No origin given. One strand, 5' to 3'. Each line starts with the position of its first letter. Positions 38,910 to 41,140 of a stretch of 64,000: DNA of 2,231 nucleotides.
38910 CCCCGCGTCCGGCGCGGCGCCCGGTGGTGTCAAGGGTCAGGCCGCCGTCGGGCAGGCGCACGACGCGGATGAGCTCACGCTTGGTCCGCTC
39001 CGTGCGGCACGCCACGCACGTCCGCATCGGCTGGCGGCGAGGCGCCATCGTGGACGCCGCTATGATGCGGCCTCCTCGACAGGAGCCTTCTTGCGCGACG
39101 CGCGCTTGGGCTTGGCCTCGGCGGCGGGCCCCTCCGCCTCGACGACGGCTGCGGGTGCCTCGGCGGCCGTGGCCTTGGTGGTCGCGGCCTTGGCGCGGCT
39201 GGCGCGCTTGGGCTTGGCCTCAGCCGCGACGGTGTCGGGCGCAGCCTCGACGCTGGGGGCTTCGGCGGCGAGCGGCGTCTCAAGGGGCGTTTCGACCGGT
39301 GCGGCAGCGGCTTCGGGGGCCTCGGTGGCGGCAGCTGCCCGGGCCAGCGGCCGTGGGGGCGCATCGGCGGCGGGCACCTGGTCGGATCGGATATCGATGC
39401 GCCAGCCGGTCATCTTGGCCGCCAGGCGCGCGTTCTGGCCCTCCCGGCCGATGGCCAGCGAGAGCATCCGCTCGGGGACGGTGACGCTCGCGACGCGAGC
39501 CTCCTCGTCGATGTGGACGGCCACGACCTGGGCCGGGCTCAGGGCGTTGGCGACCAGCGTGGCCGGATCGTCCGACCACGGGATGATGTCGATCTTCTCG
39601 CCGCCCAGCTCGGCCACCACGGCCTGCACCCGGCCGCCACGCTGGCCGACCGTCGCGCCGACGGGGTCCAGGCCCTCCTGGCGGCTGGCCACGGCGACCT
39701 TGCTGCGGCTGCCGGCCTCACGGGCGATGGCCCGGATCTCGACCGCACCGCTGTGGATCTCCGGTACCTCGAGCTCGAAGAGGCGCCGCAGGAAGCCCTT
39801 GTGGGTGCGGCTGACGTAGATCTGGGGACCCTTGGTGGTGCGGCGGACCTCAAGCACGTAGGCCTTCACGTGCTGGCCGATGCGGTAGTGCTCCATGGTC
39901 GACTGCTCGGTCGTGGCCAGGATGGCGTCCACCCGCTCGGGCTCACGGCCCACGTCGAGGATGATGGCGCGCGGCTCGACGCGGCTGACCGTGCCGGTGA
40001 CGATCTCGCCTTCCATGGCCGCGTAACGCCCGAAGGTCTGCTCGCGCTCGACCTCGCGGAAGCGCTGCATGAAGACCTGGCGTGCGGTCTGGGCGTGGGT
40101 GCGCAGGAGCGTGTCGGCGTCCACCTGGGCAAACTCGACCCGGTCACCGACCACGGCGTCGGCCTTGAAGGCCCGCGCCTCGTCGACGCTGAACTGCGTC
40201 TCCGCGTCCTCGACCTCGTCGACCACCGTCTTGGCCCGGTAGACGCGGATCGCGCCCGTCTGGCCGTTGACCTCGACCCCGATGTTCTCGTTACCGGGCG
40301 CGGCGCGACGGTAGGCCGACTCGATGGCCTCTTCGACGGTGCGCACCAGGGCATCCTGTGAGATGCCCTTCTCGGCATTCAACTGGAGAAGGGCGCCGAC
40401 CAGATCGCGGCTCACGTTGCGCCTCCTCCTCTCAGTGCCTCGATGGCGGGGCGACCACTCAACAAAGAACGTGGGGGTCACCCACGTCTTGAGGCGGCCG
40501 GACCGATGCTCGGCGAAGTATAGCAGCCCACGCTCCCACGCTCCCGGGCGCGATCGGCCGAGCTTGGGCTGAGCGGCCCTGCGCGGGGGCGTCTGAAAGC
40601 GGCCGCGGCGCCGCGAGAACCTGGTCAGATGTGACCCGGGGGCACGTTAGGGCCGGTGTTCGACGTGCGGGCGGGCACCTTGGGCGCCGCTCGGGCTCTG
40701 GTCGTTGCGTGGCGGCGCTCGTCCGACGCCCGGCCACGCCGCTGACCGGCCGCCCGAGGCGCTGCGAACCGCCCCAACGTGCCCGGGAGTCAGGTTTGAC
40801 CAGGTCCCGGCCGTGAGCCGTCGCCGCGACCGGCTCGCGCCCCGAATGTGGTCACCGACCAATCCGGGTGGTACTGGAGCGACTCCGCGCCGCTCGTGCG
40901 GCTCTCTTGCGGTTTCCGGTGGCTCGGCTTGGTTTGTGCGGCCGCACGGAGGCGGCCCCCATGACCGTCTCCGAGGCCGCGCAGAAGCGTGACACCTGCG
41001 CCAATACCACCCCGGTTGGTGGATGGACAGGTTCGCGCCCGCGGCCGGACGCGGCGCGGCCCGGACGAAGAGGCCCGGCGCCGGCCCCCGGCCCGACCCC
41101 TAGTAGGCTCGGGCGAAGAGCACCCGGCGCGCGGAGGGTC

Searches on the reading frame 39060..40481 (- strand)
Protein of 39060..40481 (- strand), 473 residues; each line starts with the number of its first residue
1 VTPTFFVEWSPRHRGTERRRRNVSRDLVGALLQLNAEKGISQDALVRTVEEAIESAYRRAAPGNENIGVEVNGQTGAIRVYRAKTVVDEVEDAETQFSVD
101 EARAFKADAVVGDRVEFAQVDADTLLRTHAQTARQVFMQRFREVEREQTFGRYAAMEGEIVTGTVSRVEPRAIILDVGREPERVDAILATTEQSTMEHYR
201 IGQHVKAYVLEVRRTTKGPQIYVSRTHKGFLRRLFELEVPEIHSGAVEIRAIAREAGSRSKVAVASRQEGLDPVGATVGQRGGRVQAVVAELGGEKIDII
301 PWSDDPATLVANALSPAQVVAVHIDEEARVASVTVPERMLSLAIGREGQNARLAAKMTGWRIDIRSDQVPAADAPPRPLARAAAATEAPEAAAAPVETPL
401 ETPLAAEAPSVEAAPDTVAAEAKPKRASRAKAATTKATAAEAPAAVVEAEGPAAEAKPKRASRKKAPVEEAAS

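Call 17: search_protein_families(library=pfam, proteins=[window:39060-40481:-])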
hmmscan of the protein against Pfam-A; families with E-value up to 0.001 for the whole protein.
window:39060-40481:- (473 aa): 3 families
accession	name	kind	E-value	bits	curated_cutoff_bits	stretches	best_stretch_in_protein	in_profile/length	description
PF08529.16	NusA_N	-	1.5e-30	106.3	23.8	1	26-147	1-119/119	NusA N-terminal domain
PF13184.12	KH_5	-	1.4e-27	96.1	27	1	256-324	1-69/69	NusA-like KH domain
PF00575.29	S1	-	1.8e-07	31.8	22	1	156-223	3-73/74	S1 RNA binding domain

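Call 37: find_homologous_proteins(query=window:39060-40415:-, max_evalue=1e-100)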
Query window:39060-40415:- (451 aa): 3462 proteins with E <= 1e-100 among 8000 candidates; the best 120 are listed.
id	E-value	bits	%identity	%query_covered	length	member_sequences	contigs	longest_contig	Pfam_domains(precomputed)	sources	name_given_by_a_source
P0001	5.0e-274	927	100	100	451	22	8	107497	PF13184.13,PF26594.2,PF00575.30,PF08529.17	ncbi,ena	-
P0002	1.5e-242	823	89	100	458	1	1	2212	PF13184.13,PF26594.2,PF00575.30,PF08529.17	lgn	-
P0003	7.2e-242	821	90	100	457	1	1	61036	PF13184.13,PF26594.2,PF00575.30,PF08529.17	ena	-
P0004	2.5e-227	773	99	78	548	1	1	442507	PF13184.13,PF26594.2,PF04296.19,PF00575.30,PF08529.17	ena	-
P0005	5.3e-206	703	81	96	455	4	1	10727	PF13184.13,PF26594.2,PF00575.30,PF08529.17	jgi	jgi:N utilization substance protein A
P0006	1.6e-204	698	78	98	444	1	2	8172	PF13184.13,PF26594.2,PF00575.30,PF08529.17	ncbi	-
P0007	3.3e-204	697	78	98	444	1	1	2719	PF13184.13,PF26594.2,PF00575.30,PF08529.17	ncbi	-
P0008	2.4e-201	687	77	100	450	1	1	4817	PF13184.13,PF26594.2,PF00575.30,PF08529.17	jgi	-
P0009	8.5e-201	686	76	100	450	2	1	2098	PF13184.13,PF26594.2,PF00575.30,PF08529.17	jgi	-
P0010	9.1e-201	685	77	100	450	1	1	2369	PF13184.13,PF26594.2,PF00575.30,PF08529.17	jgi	-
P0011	1.4e-200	685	76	100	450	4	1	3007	PF13184.13,PF26594.2,PF00575.30,PF08529.17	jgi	-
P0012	1.8e-199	681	80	92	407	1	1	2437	PF13184.13,PF26594.2,PF00575.30,PF08529.17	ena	-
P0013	3.2e-199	680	77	100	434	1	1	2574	PF13184.13,PF26594.2,PF00575.30,PF08529.17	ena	-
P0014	3.8e-195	667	81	91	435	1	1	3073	PF13184.13,PF26594.2,PF00575.30,PF08529.17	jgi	jgi:N utilization substance protein A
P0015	6.1e-188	643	83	79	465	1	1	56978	PF13184.13,PF26594.2,PF00575.30,PF08529.17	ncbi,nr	ncbi:MAG TPA: transcription termination factor NusA [Candidatus Limnocylindrales bacterium]|nr:trans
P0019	1.3e-186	639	75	91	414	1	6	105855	PF13184.13,PF26594.2,PF00575.30,PF08529.17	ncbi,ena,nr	ncbi:MAG: transcription termination factor NusA, N utilization substance protein A [Chloroflexi bact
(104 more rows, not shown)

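Call 38: find_encoding_contigs(protein=P0003, flank=10000, max_places=3)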
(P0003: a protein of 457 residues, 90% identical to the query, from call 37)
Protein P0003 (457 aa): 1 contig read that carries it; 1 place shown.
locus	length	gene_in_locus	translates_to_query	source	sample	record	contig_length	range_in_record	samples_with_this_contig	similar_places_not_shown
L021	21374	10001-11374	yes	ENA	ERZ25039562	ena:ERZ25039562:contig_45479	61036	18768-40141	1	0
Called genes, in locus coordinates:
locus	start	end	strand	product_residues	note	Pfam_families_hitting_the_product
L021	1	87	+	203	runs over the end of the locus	PF00889:EF_TS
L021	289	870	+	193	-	PF00696:AA_kinase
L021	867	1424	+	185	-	PF01765:RRF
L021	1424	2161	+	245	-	PF01255:Prenyltransf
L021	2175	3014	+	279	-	PF01148:CTP_transf_1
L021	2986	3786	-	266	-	-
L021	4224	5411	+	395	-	PF02163:Peptidase_M50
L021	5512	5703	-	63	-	-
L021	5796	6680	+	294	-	PF04551:GcpE, PF26540:GcpE_C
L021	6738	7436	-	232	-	PF00561:Abhydrolase_1 (faint), PF12697:Abhydrolase_6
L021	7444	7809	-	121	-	PF16867:DMSP_lyase (weak), PF02311:AraC_binding (weak), PF07883:Cupin_2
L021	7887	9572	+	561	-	PF00587:tRNA-synt_2b, PF03129:HGTP_anticodon, PF09180:ProRS-C_1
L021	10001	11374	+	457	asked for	PF08529:NusA_N, PF00575:S1 (weak), PF13184:KH_NusA_1st, PF26594:KH_NusA_2nd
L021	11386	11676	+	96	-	PF04296:YlxR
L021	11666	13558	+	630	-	PF04760:IF2_N, PF00009:GTP_EFTU, PF01926:MMR_HSR1, PF22042:EF-G_D2, PF03144:GTP_EFTU_D2 (faint), PF11987:IF-2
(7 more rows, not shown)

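Call 39: find_encoding_contigs(protein=P0015, flank=10000, max_places=3)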
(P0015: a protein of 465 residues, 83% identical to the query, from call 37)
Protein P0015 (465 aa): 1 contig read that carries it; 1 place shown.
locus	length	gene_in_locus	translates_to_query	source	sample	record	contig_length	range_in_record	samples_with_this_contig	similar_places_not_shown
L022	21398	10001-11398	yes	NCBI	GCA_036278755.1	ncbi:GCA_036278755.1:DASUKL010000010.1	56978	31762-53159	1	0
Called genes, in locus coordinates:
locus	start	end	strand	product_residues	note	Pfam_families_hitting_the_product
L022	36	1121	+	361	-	PF00318:Ribosomal_S2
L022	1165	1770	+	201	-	PF00889:EF_TS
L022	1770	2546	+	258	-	PF00696:AA_kinase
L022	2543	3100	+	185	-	PF01765:RRF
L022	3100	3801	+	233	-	PF01255:Prenyltransf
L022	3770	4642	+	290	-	PF01148:CTP_transf_1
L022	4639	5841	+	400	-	PF02670:DXP_reductoisom, PF03435:Sacchrp_dh_NADP (weak), PF02670:DXP_reductoisom, PF08436:DXP_redisom_C, PF13288:DXPR_C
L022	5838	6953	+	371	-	PF02163:Peptidase_M50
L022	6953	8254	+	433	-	PF04551:GcpE, PF26540:GcpE_C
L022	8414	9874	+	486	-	PF00587:tRNA-synt_2b, PF03129:HGTP_anticodon, PF09180:ProRS-C_1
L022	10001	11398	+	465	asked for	PF08529:NusA_N, PF00575:S1 (weak), PF13184:KH_NusA_1st, PF26594:KH_NusA_2nd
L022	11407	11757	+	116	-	PF04296:YlxR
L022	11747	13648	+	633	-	PF04760:IF2_N, PF00009:GTP_EFTU, PF00071:Ras (faint), PF01926:MMR_HSR1, PF02421:FeoB_N (weak), PF03144:GTP_EFTU_D2 (faint), PF22042:EF-G_D2, PF11987:IF-2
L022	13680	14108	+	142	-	PF02033:RBFA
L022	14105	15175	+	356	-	PF01368:DHH, PF02272:DHHA1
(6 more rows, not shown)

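Call 40: find_encoding_contigs(protein=P0019, flank=10000, max_places=3)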
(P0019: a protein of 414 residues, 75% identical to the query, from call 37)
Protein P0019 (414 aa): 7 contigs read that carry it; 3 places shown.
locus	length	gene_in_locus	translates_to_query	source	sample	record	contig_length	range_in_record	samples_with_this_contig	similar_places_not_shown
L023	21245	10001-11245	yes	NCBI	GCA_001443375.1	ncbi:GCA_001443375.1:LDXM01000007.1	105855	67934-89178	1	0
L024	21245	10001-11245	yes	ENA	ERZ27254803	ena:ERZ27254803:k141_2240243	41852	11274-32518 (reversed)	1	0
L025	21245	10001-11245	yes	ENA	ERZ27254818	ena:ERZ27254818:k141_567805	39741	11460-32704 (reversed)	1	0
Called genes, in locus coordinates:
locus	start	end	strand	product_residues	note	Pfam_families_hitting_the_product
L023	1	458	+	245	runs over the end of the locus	PF00696:AA_kinase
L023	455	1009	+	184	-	PF01765:RRF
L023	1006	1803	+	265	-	PF01255:Prenyltransf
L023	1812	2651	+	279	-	PF01148:CTP_transf_1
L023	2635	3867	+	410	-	PF02670:DXP_reductoisom, PF08436:DXP_redisom_C, PF13288:DXPR_C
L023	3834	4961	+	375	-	PF02163:Peptidase_M50, PF17820:PDZ_6 (weak)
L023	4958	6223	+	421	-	PF04551:GcpE, PF26540:GcpE_C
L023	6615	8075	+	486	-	PF00587:tRNA-synt_2b, PF03129:HGTP_anticodon, PF09180:ProRS-C_1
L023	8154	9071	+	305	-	PF00005:ABC_tran, PF13304:AAA_21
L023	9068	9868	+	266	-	PF12679:ABC2_membrane_2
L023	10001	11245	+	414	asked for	PF08529:NusA_N, PF00575:S1 (weak), PF13184:KH_NusA_1st, PF26594:KH_NusA_2nd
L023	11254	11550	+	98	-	PF04296:YlxR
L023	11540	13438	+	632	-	PF04760:IF2_N, PF00009:GTP_EFTU, PF01926:MMR_HSR1, PF02421:FeoB_N (weak), PF22042:EF-G_D2, PF03144:GTP_EFTU_D2 (faint), PF11987:IF-2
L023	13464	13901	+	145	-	PF02033:RBFA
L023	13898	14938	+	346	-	PF01368:DHH, PF02272:DHHA1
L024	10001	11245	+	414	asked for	PF08529:NusA_N, PF00575:S1 (weak), PF13184:KH_NusA_1st, PF26594:KH_NusA_2nd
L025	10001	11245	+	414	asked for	PF08529:NusA_N, PF00575:S1 (weak), PF13184:KH_NusA_1st, PF26594:KH_NusA_2nd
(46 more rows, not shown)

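Call 42: find_encoding_contigs(protein=P0001, flank=10000, max_places=10)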
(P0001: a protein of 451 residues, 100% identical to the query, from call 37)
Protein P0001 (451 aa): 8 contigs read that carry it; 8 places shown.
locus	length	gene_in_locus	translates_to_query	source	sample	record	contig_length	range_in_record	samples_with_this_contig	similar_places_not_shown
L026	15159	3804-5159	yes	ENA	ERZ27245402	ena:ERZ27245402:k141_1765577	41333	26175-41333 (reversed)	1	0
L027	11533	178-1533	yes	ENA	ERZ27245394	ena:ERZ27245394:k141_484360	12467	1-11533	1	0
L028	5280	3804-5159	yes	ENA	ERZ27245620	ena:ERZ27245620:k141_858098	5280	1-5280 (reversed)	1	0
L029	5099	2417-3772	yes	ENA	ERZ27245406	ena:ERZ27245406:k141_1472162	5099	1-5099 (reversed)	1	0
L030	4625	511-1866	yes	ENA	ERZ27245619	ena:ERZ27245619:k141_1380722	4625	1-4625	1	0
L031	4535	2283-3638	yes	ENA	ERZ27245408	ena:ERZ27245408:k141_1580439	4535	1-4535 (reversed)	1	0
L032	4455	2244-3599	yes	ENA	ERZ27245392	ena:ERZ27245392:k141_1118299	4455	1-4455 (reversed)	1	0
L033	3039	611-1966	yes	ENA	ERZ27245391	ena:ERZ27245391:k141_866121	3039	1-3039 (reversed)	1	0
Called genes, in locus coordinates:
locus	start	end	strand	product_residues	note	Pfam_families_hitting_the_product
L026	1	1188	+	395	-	?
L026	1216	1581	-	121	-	PF16867:DMSP_lyase (weak), PF02311:AraC_binding (weak), PF07883:Cupin_2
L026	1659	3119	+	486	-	PF00587:tRNA-synt_2b, PF03129:HGTP_anticodon, PF09180:ProRS-C_1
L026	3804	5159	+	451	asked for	PF08529:NusA_N, PF00575:S1 (weak), PF13184:KH_NusA_1st, PF26594:KH_NusA_2nd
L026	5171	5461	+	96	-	PF04296:YlxR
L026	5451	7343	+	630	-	PF02421:FeoB_N (faint), PF04760:IF2_N, PF00009:GTP_EFTU, PF01926:MMR_HSR1, PF22042:EF-G_D2, PF03144:GTP_EFTU_D2 (faint), PF11987:IF-2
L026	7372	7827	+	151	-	PF02033:RBFA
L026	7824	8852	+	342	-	PF01368:DHH, PF02272:DHHA1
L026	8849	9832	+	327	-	PF01509:TruB_N, PF16198:TruB_C_2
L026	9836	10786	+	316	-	PF06574:FAD_syn, PF01687:Flavokinase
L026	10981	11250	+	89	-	PF00312:Ribosomal_S15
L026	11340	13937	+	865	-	PF01138:RNase_PH, PF03725:RNase_PH_C, PF00929:RNase_T, PF01138:RNase_PH, PF00013:KH_1, PF00575:S1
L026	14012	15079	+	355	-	PF01118:Semialdhyde_dh, PF02774:Semialdhyde_dhC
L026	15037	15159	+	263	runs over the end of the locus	PF03167:UDG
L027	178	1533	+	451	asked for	PF08529:NusA_N, PF00575:S1 (weak), PF13184:KH_NusA_1st, PF26594:KH_NusA_2nd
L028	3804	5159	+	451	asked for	PF08529:NusA_N, PF00575:S1 (weak), PF13184:KH_NusA_1st, PF26594:KH_NusA_2nd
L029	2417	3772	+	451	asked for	PF08529:NusA_N, PF00575:S1 (weak), PF13184:KH_NusA_1st, PF26594:KH_NusA_2nd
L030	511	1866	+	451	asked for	PF08529:NusA_N, PF00575:S1 (weak), PF13184:KH_NusA_1st, PF26594:KH_NusA_2nd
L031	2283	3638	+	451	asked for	PF08529:NusA_N, PF00575:S1 (weak), PF13184:KH_NusA_1st, PF26594:KH_NusA_2nd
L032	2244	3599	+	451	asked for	PF08529:NusA_N, PF00575:S1 (weak), PF13184:KH_NusA_1st, PF26594:KH_NusA_2nd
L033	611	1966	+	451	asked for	PF08529:NusA_N, PF00575:S1 (weak), PF13184:KH_NusA_1st, PF26594:KH_NusA_2nd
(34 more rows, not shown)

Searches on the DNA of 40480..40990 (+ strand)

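Call 10: search_rna_families(source=window, start=40480, end=40990, threshold=evalue, max_evalue=10, show_alignments=2)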
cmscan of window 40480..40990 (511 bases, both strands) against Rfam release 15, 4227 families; matches with E-value up to 10: 1.
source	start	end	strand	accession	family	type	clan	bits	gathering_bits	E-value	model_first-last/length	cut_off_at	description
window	40538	40594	+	RF03368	mir-1822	Gene; miRNA;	-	20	73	0.15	1-61/61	no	mir-1822 microRNA precursor family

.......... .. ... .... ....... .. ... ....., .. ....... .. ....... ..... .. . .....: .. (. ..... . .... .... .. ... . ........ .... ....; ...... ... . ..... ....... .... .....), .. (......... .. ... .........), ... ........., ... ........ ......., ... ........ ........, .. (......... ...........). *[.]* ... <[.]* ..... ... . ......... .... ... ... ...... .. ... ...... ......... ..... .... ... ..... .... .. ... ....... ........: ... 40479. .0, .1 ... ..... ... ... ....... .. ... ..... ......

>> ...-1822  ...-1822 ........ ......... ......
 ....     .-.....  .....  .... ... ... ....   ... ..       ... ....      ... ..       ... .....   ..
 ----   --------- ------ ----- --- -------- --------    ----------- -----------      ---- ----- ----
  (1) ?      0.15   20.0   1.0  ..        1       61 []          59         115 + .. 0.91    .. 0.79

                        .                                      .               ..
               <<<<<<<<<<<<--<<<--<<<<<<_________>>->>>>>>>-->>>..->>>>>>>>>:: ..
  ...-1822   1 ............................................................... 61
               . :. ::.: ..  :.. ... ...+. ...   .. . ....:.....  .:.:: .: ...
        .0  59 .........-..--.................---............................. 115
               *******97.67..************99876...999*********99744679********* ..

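Call 18: search_dna_similar(query=window:40610-40815:+, collection=plasmids, mode=distant, max_evalue=0.01)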
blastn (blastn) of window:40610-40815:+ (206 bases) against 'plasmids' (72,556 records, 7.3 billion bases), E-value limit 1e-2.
No match.

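Call 19: search_dna_similar(query=window:40610-40815:+, collection=phages, mode=distant, max_evalue=0.01)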
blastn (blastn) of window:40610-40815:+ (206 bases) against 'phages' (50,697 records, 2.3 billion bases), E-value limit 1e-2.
Records with a match: 1; places in all: 1; records where one place covers at least 80% of the query: 0.
Best place of each record, by identity: 60-80% 1.
By first word of the organism name: Microcystis 1.
By host as written in the record: Microcystis sp. 1.
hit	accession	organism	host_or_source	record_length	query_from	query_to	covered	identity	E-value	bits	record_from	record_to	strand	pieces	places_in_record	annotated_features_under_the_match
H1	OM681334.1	Microcystis phage vB_MweS-yong2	Microcystis sp.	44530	102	165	31%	75.7%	4e-3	47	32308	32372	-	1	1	chromosome segregation protein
